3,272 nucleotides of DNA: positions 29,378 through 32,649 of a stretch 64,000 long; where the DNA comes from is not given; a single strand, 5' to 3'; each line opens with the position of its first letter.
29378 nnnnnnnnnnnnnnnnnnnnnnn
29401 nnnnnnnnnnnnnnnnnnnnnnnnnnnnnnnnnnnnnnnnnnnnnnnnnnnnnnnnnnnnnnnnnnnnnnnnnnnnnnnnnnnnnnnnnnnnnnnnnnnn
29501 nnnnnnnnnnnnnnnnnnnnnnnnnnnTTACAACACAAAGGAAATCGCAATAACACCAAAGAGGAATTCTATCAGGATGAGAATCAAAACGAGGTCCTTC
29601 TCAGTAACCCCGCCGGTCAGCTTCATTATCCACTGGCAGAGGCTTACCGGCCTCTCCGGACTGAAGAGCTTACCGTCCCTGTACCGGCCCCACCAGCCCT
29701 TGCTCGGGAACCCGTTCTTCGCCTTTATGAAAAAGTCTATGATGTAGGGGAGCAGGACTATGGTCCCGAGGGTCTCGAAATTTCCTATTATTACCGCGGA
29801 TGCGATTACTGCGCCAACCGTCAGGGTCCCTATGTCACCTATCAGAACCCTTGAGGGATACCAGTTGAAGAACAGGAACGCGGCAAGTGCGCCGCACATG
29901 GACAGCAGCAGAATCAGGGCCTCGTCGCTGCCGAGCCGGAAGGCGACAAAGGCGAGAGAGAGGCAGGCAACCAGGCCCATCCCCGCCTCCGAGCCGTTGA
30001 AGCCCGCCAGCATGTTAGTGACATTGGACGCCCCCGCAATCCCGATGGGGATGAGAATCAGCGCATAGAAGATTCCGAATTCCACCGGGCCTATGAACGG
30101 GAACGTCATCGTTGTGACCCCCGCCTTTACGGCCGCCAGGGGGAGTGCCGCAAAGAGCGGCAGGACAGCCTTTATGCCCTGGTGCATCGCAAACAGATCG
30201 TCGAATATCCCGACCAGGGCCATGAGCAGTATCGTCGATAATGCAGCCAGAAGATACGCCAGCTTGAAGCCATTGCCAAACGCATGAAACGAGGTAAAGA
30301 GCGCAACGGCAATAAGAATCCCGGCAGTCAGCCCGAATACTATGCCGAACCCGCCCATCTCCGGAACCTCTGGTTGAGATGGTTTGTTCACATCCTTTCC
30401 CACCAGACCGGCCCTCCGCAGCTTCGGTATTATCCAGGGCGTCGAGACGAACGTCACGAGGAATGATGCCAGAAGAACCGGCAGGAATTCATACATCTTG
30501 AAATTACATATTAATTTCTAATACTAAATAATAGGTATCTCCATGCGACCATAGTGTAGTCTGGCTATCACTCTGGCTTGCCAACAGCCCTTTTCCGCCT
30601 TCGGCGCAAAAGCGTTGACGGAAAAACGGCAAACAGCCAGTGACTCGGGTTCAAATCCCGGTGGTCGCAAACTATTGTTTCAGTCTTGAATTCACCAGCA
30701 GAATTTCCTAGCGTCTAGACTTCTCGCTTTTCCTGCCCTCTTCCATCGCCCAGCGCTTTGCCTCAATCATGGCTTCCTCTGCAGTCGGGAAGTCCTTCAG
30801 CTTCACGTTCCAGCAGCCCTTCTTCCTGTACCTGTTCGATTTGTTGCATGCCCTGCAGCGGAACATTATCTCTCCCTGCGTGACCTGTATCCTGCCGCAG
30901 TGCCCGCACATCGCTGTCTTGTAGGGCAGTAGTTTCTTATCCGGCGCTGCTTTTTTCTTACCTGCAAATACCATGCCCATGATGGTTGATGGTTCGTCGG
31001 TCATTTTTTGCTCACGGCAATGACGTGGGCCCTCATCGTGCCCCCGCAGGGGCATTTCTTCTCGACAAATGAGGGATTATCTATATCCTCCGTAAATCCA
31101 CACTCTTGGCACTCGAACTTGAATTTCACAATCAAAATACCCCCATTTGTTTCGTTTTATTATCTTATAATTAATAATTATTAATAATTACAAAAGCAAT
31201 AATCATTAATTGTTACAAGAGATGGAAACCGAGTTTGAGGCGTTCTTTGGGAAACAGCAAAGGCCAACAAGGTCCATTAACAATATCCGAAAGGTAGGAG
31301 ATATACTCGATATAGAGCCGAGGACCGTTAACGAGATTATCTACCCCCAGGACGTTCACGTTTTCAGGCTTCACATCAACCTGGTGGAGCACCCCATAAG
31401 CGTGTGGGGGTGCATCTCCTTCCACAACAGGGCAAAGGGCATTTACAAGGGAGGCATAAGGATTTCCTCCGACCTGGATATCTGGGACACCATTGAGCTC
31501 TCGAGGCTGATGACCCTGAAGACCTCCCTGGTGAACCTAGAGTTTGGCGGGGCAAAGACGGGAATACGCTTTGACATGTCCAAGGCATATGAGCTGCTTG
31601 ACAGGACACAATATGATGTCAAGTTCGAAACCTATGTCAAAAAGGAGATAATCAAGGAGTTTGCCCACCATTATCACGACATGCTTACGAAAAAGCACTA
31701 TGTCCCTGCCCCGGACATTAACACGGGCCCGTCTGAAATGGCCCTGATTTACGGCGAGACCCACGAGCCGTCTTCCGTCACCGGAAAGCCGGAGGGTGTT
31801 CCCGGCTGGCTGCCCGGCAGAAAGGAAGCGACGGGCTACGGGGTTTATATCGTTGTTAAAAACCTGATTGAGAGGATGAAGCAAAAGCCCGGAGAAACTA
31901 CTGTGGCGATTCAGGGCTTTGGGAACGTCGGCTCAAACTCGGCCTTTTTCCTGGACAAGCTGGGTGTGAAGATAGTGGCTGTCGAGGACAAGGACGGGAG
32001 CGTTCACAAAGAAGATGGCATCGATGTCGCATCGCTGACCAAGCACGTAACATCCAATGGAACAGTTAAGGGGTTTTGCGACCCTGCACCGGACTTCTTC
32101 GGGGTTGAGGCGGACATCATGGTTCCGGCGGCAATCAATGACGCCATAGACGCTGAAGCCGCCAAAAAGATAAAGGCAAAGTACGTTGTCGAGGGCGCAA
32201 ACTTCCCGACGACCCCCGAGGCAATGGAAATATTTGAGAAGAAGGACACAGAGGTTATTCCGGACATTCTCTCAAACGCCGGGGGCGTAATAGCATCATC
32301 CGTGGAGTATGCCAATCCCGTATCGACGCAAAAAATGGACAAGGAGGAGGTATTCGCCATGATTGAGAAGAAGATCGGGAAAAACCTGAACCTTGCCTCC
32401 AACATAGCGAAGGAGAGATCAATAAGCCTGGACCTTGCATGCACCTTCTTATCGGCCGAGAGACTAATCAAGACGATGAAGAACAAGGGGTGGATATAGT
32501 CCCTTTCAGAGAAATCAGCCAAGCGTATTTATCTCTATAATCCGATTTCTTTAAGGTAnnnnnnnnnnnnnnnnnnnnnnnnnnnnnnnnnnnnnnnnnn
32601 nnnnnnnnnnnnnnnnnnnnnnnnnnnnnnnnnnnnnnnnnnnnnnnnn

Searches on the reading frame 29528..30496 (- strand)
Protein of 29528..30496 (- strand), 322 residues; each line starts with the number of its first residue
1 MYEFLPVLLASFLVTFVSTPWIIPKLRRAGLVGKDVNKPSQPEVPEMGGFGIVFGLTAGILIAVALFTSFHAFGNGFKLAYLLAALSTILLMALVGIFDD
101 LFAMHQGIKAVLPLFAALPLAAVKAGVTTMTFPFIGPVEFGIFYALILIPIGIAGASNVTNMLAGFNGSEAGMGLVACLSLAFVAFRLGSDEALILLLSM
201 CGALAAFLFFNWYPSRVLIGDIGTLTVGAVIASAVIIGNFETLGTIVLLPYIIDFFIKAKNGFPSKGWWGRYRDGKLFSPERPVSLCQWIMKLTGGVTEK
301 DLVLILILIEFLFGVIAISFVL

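Call 75: search_protein_families(library=pfam, proteins=[window:29528-30496:-], max_evalue=0.0001)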
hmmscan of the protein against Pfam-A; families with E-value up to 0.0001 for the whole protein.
window:29528-30496:- (322 aa): 1 family
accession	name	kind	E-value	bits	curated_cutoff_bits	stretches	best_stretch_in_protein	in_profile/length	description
PF00953.26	Glycos_transf_4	-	1.4e-32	113.3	27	1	83-238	2-159/160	Glycosyl transferase family 4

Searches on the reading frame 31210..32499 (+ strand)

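Call 75: search_protein_families(library=pfam, proteins=[window:31210-32499:+], max_evalue=0.0001)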
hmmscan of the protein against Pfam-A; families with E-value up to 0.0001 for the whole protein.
window:31210-32499:+ (429 aa): 2 families
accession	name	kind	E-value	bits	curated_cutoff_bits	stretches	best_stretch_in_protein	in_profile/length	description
PF00208.27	ELFV_dehydrog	-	8.2e-58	196.4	23.4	1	203-427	5-241/241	Glutamate/Leucine/Phenylalanine/Valine dehydrogenase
PF02812.23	ELFV_dehydrog_N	-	5.2e-21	75.1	25.3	1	66-185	22-128/129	Glu/Leu/Phe/Val dehydrogenase, dimerisation domain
